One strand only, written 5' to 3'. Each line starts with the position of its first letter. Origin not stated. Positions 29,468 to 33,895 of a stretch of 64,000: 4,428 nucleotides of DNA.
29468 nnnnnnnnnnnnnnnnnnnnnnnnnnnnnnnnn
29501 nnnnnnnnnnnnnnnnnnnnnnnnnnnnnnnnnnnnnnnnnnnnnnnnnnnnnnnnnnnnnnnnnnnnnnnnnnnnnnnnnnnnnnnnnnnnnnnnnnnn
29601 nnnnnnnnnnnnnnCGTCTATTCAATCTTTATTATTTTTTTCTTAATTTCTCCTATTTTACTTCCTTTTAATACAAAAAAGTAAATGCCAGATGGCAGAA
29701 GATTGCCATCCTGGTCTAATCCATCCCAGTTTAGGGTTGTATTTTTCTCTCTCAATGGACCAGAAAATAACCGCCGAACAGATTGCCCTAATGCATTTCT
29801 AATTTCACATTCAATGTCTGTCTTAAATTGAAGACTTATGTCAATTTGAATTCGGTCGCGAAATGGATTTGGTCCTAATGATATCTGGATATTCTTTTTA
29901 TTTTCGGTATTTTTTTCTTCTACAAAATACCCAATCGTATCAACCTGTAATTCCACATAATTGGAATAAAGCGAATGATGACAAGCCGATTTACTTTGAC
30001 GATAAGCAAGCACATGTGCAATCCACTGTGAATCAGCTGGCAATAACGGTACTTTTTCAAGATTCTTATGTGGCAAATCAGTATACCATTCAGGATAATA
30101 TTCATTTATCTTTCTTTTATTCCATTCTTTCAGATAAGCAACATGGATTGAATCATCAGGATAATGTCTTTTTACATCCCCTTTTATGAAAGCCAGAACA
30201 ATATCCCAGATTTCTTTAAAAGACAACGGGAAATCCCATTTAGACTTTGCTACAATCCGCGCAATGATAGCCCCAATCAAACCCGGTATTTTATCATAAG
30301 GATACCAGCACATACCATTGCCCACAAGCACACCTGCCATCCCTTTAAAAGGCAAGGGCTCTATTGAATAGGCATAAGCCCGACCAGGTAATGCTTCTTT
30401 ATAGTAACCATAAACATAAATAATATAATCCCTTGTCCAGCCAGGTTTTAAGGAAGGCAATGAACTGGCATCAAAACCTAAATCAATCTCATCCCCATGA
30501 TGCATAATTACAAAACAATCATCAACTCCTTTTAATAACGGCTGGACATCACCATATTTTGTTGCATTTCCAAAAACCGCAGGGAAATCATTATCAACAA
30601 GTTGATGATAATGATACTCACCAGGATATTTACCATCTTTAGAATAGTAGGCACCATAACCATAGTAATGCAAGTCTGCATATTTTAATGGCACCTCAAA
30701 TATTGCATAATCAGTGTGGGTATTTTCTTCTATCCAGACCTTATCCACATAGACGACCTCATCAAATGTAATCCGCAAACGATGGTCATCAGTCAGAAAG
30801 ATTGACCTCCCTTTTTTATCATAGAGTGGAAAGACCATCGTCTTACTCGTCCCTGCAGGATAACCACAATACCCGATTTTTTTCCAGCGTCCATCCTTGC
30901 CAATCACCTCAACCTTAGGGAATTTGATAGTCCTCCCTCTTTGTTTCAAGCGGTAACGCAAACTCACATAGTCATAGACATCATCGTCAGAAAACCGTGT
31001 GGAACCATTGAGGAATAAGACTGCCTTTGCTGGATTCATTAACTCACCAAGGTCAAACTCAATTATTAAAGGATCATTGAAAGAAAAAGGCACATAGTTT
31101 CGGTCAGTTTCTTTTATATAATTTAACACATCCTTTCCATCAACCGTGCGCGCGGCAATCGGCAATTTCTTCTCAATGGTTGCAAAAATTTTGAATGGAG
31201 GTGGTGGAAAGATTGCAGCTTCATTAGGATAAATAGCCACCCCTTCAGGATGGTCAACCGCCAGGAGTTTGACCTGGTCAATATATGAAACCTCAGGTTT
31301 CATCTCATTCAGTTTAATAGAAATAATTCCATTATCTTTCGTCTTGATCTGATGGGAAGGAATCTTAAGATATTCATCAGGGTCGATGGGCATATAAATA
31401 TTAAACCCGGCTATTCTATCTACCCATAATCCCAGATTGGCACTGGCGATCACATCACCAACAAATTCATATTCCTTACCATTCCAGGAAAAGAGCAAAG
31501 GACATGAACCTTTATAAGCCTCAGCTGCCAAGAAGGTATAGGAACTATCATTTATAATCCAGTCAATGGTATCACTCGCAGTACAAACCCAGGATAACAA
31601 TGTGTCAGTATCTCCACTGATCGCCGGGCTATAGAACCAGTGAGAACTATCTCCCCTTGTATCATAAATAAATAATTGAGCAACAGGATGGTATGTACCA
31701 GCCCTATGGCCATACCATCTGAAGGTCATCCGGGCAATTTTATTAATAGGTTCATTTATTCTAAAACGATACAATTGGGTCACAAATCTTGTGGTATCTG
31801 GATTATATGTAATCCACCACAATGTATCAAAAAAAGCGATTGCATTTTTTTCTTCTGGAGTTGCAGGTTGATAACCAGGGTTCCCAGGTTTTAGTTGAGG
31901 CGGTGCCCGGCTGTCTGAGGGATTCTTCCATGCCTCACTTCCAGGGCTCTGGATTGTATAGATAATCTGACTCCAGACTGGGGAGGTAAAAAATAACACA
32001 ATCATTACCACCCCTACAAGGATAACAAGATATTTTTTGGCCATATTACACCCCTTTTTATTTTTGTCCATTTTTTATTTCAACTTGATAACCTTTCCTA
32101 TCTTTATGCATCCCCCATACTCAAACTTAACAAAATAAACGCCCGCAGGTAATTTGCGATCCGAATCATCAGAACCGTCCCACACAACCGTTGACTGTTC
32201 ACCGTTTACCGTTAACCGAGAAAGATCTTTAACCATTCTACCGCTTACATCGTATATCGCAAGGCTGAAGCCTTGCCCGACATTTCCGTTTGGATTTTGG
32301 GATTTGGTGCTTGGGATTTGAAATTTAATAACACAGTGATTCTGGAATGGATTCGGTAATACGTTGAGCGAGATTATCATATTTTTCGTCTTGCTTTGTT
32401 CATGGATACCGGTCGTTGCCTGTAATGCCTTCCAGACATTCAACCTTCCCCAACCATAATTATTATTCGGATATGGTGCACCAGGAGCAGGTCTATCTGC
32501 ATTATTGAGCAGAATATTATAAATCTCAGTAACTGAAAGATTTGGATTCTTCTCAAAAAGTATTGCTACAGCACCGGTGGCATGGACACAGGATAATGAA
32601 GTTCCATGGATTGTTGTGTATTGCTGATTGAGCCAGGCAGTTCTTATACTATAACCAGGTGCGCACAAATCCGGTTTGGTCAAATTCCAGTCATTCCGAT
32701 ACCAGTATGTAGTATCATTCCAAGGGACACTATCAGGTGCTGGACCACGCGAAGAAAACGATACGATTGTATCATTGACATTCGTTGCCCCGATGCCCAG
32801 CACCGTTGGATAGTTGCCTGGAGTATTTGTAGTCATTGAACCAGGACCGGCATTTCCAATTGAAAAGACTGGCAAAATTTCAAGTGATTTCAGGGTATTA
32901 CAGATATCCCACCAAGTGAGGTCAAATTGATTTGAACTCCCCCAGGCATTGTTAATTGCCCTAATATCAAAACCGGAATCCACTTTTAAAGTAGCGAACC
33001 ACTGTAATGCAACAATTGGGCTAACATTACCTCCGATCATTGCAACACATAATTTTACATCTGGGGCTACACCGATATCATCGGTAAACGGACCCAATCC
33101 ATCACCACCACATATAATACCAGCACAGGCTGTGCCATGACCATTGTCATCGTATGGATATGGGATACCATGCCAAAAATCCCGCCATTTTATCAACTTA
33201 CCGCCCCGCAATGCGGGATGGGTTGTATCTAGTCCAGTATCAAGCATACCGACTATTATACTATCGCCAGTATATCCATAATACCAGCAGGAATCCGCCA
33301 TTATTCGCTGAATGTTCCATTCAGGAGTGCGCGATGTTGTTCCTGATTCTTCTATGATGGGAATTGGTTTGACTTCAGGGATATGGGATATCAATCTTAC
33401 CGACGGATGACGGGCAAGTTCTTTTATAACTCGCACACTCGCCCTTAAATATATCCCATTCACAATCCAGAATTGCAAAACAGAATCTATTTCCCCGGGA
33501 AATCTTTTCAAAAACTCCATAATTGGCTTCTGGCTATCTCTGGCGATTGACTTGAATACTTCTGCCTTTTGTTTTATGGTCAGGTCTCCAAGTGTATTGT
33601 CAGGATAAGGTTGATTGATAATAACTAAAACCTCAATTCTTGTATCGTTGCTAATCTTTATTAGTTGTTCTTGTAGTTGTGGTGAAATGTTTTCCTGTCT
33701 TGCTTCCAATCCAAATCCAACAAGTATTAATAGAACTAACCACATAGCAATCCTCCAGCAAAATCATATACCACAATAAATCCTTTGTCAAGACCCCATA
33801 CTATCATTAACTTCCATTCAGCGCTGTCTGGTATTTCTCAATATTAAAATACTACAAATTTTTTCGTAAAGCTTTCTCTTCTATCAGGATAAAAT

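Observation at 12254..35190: A 23-kb island of eight consecutive T9SS-cargo hydrolases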

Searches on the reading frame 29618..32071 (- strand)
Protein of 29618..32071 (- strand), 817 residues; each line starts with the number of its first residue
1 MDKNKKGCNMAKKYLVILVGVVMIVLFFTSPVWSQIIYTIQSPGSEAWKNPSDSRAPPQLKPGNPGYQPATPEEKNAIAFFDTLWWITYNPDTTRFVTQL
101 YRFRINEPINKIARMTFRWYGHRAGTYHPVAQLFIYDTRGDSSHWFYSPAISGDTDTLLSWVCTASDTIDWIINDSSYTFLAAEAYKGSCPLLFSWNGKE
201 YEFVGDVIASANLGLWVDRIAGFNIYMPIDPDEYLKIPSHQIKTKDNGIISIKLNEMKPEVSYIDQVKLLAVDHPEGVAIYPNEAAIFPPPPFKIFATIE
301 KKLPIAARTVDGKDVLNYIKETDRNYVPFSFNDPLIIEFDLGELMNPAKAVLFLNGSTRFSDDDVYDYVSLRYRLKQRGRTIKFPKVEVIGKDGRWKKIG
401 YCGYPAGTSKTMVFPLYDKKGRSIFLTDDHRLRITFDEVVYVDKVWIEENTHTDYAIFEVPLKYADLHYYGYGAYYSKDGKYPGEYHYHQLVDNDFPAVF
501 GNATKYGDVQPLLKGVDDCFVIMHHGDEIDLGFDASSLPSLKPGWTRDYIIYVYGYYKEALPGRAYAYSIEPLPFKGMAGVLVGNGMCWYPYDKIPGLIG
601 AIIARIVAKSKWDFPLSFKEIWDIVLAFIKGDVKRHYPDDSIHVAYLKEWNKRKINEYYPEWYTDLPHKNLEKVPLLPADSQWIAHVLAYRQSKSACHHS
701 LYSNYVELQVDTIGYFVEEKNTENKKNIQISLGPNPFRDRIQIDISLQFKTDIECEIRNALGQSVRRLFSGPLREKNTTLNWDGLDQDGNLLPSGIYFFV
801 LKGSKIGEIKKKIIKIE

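Call 3: search_protein_families(library=pfam, proteins=[window:29618-32071:-], max_evalue=0.01)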
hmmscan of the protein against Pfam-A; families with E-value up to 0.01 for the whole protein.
window:29618-32071:- (817 aa): 3 families
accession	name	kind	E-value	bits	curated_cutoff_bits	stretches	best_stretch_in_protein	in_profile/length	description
PF13860.13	FlgD_ig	-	1.2e-07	32.1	27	1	753-803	25-75/79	FlgD Ig-like domain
PF18962.6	Por_Secre_tail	-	1.9e-06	28.5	27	1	734-814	3-75/75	Secretion system C-terminal sorting domain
PF13585.12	CHU_C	-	0.00031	21.3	27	1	738-808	15-78/86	CHU_C Type IX secretion signal domain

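Call 4: search_protein_families(library=ncbifam, proteins=[window:29618-32071:-], max_evalue=0.01)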
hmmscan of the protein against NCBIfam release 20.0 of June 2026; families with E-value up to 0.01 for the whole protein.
window:29618-32071:- (817 aa): 4 families
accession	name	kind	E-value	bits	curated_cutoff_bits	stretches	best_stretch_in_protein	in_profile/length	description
TIGR04183.1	Por_Secre_tail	domain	1.1e-05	25.3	23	1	734-815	3-71/72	T9SS type A sorting domain-containing protein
NF005176.1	PRK06655.1-1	equivalog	2.9e-05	24.1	230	1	751-809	97-155/197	flagellar hook assembly protein FlgD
NF009453.0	PRK12813.1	equivalog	0.00093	18.8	264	1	758-809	131-179/223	flagellar basal body rod modification protein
NF033707.1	T9SS_sortase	equivalog_domain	0.0022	15.7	420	1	723-802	992-1076/1095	type IX secretion system sortase PorU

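Call 23: search_solved_structures(query=window:29618-32071:-, max_evalue=1)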
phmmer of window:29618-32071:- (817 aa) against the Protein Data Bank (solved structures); distinct sequences matched with E-value up to 1: 5.
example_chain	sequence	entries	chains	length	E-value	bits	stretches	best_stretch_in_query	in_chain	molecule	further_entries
7eh9_A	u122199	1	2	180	0.039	15.1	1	753-805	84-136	Basal-body rod modification protein FlgD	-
7bhq_A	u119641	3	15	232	0.062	14.4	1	753-805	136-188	Basal-body rod modification protein FlgD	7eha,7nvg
3osv_A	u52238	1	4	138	0.077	14.1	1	751-804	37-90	Flagellar basal-body rod modification protein FlgD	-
2v81_A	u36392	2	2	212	0.15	13.1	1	512-566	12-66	2-DEHYDRO-3-DEOXY-6-PHOSPHOGALACTONATE ALDOLASE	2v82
4qcc_A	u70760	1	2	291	0.27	12.3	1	512-566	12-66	2-dehydro-3-deoxy-6-phosphogalactonate aldolase, peptidyl-prolyl cis-trans isomerase chime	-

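Call 26: find_homologous_proteins(query=window:29882-31984:-, max_evalue=0.001)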
Query window:29882-31984:- (701 aa): 305 proteins with E <= 0.001 among 5897 candidates; the best 120 are listed.
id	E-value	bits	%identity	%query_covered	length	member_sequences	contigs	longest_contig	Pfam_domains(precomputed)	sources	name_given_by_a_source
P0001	0.0e+0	1598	95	100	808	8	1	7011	PF18962.8,PF13860.13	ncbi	ncbi:MAG: FlgD immunoglobulin-like domain containing protein [candidate division WOR-3 bacterium]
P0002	1.8e-282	957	58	98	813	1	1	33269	PF13860.13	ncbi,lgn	-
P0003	2.2e-120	421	60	42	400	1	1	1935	PF18962.8,PF13860.13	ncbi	-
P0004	9.0e-120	419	41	73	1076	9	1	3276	PF00082.28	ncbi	ncbi:MAG: S8 family serine peptidase, partial [candidate division WOR-3 bacterium]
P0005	1.9e-108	382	46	61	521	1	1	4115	PF18962.8,PF13860.13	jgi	jgi:hypothetical protein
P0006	3.7e-108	381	41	69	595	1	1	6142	-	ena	-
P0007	6.6e-68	248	36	57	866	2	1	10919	PF01839.30,PF13517.13,PF07593.19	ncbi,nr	ncbi:TPA: CRTAC1 family protein, partial [Candidatus Poribacteria bacterium]|nr:CRTAC1 family protei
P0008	3.6e-66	242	35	58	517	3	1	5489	PF07593.19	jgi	jgi:hypothetical protein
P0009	6.5e-65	238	36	56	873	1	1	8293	PF01839.30,PF13517.13,PF07593.19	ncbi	ncbi:MAG: CRTAC1 family protein [Candidatus Poribacteria bacterium]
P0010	1.2e-64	237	35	59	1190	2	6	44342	PF01839.30,PF13431.13,PF13414.13,PF13428.13,PF07593.19,PF13374.13,PF14559.13,PF24575.2,PF13371.13,PF13517.13,PF00515.35,PF12895.14,PF13424.13,PF21033.5,PF13432.13,PF13181.13,PF07719.24,PF13174.13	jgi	jgi:lipoprotein NlpI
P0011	4.5e-64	235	32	69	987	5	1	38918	PF14559.13,PF13431.13,PF13414.13,PF13517.13,PF00515.35,PF13181.13,PF07719.24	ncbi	-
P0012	3.1e-62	229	35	60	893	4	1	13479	PF01839.30,PF13517.13,PF07593.19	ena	-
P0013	1.2e-61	227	38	56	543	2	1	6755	PF07593.19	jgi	jgi:hypothetical protein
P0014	4.3e-61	225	38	56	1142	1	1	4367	PF01839.30,PF13431.13,PF23914.2,PF13414.13,PF13176.13,PF13428.13,PF07593.19,PF14559.13,PF24575.2,PF13371.13,PF13517.13,PF00515.35,PF12895.14,PF13424.13,PF21033.5,PF13432.13,PF13181.13,PF07719.24,PF13174.13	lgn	-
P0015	7.1e-61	225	34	60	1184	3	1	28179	PF01839.30,PF13431.13,PF23914.2,PF13414.13,PF13428.13,PF07593.19,PF13374.13,PF14559.13,PF13517.13,PF00515.35,PF13424.13,PF21033.5,PF13432.13,PF13181.13,PF14561.13,PF07719.24,PF13174.13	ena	-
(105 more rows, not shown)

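Call 27: find_encoding_contigs(protein=P0002, flank=10000, max_places=3)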
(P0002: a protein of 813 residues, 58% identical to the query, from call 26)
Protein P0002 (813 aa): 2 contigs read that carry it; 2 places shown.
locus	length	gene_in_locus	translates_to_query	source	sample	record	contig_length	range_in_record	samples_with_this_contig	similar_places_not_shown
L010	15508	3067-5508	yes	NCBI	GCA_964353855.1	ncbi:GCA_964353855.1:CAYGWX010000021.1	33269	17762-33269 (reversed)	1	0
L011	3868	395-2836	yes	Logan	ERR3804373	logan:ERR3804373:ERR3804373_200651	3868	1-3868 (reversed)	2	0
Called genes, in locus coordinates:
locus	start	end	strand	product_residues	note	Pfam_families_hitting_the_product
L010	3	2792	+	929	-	?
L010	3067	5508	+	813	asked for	PF13860:FlgD_ig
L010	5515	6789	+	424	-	PF04055:Radical_SAM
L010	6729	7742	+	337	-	PF00108:Thiolase_N, PF08545:ACP_syn_III, PF08541:ACP_syn_III_C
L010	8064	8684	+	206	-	-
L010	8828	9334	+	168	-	PF09970:DUF2204 (faint), PF08843:AbiEii (weak), PF19502:DUF6036 (faint)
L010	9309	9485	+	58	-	-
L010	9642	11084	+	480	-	-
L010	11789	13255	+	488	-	PF00199:Catalase, PF06628:Catalase-rel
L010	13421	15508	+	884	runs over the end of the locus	-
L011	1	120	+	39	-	?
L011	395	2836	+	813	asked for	PF13860:FlgD_ig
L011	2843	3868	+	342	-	?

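Call 28: find_encoding_contigs(protein=P0001, flank=10000, max_places=3)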
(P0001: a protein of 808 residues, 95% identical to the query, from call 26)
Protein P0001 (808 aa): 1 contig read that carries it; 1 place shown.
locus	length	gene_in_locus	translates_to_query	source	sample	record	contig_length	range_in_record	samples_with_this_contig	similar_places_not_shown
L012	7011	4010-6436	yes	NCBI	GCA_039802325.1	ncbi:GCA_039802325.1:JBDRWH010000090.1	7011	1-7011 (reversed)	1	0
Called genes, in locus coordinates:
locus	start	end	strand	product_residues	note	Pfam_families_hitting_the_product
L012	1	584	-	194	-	PF13542:HTH_Tnp_ISL3 (faint), PF13384:HTH_23 (faint), PF13518:HTH_28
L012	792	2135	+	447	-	PF15902:Sortilin-Vps10 (faint), PF14870:PSII_BNR, PF18962:Por_Secre_tail (faint)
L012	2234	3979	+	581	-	PF00082:Peptidase_S8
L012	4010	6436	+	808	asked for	PF18962:Por_Secre_tail (faint), PF13860:FlgD_ig (weak)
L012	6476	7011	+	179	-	PF02129:Peptidase_S15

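Call 60: predict_structure(alignment_id=A2)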
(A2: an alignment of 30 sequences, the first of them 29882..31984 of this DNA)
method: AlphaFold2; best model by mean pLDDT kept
length: 701 residues; sequences in the alignment: 30
mean_pLDDT: 67.5   pTM: 0.70
mean pLDDT of the five models: 67.5, 66.8, 66.4, 66.3, 64.5
residues with pLDDT >= 90: 211; 70-90: 187; 50-70: 75; < 50: 228
segments of 3 or more residues with pLDDT < 50: 1-159, 332-339, 550-555, 632-640, 648-650, 661-701
pLDDT, mean of each block of 10 residues (from residue 1): 31 34 32 27 30 29 30 39 39 30 30 24 23 24 26 41 93 92 78 75 90 92 91 91 95 87 87 93 93 88 83 93 91 47 67 84 95 88 93 94 90 92 89 97 82 84 71 91 81 92 96 97 89 70 58 50 72 82 81 81 67 86 79 42 52 55 36 34 33 32 28
secondary structure, 60 per line:
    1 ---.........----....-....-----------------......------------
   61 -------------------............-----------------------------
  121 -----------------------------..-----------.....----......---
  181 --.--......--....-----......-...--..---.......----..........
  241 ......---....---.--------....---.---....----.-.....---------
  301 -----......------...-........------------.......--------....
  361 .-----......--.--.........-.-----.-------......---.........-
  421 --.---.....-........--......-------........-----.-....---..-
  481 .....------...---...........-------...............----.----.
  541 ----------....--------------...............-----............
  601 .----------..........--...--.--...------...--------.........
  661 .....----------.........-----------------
elements in order (helices of 4 or more, strands of 3 or more residues): E4-12 H17-20 H22-25 H43-48 E83-91 E163-167 E172-177 E186-191 E194-197 E203-208 E220-226 E231-246 E250-253 E266-269 E277-280 H287-290 E306-311 E322-329 H342-348 E357-361 E367-372 E378-386 E402-407 E411-419 E427-431 E433-440 E443-448 E456-463 E471-474 H481-484 E492-494 E498-505 E516-530 H551-554 H569-583 H589-601 H612-621 E624-626 H652-665 E676-684

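Call 62: fold_search(model_id=the predicted structure, library=pdb)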
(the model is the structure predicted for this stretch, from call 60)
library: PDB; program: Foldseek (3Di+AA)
matches with E <= 10: 647; with E <= 0.001: 0
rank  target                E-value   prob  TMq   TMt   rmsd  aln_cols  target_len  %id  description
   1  7aeb_G                3.3e-03  0.33  0.13  0.10  28.9       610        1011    7  Cryo-EM structure of an extracellular contractile injection system in marine bacterium Algoriphagus machipongonensis,  (released 2022-02-16)
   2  7vrp_J                3.6e-03  0.09  0.08  0.12  25.7       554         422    9  Structure of infectious bursal disease virus Gx strain (released 2022-03-30)
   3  5j7u_A                1.0e-02  0.04  0.05  0.05  30.0       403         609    9  Faustovirus major capsid protein (released 2016-05-18)
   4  7vrp_F                1.1e-02  0.07  0.07  0.11  23.5       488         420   10  Structure of infectious bursal disease virus Gx strain (released 2022-03-30)
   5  4igb_C                1.3e-02  0.03  0.05  0.07  26.8       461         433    7  Crystal structure of the N-terminal domain of the Streptococcus gordonii adhesin Sgo0707 (released 2013-06-05)
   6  5j7o_A                2.8e-02  0.03  0.05  0.05  29.6       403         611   10  Faustovirus major capsid protein (released 2016-05-18)
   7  5j7o_E                3.7e-02  0.02  0.05  0.05  28.7       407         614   10  Faustovirus major capsid protein (released 2016-05-18)
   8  3j26_A                5.7e-02  0.02  0.06  0.08  26.8       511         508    7  The 3.5 A resolution structure of the Sputnik virophage by cryo-EM (released 2012-10-24)
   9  7vbo                  6.0e-02  0.41  0.11  0.35  12.1       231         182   13  Alginate binding domain CBM (released 2022-09-07)
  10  6l31_D                6.7e-02  0.02  0.06  0.08  28.8       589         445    7  L1 protein of human papillomavirus 6 (released 2019-12-25)
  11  6ku9_A                7.4e-02  0.02  0.05  0.07  29.8       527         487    7  Structure of the African swine fever virus major capsid protein p72 (released 2019-09-25)
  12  9qc7_B                7.9e-02  0.02  0.06  0.04  25.1       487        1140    7  BoNT-NTNH complex from Clostridium botulinum Serotype B1 (released 2025-09-10)
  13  8qpg_TA               8.3e-02  0.16  0.09  0.14  20.4       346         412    8  Turret of Haloferax tailed virus 1 (released 2024-10-09)
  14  8cs9_X                9.2e-02  0.04  0.06  0.07  18.8       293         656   11  Composite reconstruction of Class 1 of the erythrocyte ankyrin-1 complex (released 2022-07-20)
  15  8pfe_C                1.3e-01  0.66  0.11  0.39   8.7       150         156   13  Crystal Structure of an Hexavariant of the b1 Domain of Human Neuropilin-1 in Complex with the KDKPPR Peptide (released 2023-08-02)
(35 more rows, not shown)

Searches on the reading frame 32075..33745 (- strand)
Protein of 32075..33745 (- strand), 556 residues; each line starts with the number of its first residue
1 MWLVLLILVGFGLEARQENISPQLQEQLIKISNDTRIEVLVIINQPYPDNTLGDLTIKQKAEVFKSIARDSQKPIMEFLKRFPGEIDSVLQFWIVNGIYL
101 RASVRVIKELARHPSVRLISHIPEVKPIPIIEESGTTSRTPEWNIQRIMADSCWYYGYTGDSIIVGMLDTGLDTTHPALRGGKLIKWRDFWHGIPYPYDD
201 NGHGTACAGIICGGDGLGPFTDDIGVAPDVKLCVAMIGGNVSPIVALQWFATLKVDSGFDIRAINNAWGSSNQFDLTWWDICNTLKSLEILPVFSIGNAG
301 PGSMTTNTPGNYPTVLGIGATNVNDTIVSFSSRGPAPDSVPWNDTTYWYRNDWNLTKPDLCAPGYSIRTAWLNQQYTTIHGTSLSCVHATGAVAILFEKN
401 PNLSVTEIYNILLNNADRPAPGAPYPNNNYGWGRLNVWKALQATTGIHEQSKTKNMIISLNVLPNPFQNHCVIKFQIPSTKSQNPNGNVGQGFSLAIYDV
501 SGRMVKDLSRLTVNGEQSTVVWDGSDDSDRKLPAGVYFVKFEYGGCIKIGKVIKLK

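Call 3: search_protein_families(library=pfam, proteins=[window:32075-33745:-], max_evalue=0.01)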
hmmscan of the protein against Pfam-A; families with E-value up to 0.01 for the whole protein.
window:32075-33745:- (556 aa): 4 families
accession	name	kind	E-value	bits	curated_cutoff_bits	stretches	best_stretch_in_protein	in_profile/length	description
PF00082.27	Peptidase_S8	-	2.3e-42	145.7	21.8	1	160-433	1-288/288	Subtilase family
PF13860.13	FlgD_ig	-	2.1e-05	24.8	27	1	494-542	26-74/79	FlgD Ig-like domain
PF18962.6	Por_Secre_tail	-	3.3e-05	24.5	27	1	463-549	2-70/75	Secretion system C-terminal sorting domain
PF13585.12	CHU_C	-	0.0054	17.3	27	0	491-543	27-72/86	CHU_C Type IX secretion signal domain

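Call 4: search_protein_families(library=ncbifam, proteins=[window:32075-33745:-], max_evalue=0.01)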
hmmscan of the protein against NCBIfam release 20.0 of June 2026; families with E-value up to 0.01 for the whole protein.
window:32075-33745:- (556 aa): 9 families
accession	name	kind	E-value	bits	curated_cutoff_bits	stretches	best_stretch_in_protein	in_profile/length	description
TIGR03921.1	T7SS_mycosin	equivalog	1.7e-25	89.9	278.75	2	293-450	153-294/353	type VII secretion-associated serine protease mycosin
NF033595.1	denti_PrtP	equivalog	1.4e-19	70.2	300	1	283-443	360-504/606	dentilisin complex serine proteinase subunit PrtP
NF051851.1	AtpSerPepEprS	equivalog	1.3e-13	49.9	1700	2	360-444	281-366/988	autotransporter serine peptidase EprS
NF040809.1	germ_prot_CspBA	exception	3e-09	35.1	1250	1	304-439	966-1093/1099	bifunctional germination protease/germinant receptor pseudoprotease CspBA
TIGR04183.1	Por_Secre_tail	domain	2.4e-07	30.7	23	1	464-554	3-71/72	T9SS type A sorting domain-containing protein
NF033707.1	T9SS_sortase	equivalog_domain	5.8e-07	27.5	420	1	448-541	987-1075/1095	type IX secretion system sortase PorU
NF040808.2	CspC_non_triad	exception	8.6e-06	24.5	675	1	356-443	457-551/556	bile acid germinant receptor pseudoprotease CspC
NF040553.1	SGO_0316_fam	subfamily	7e-05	20.6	1400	0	356-408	667-723/1486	SGO_0316/SGO_0317 family LPXTG-anchored serine peptidase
NF042956.1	IteS_antiphage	equivalog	0.0044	15.3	900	0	104-217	209-307/747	S8 family anti-phage peptidase IteS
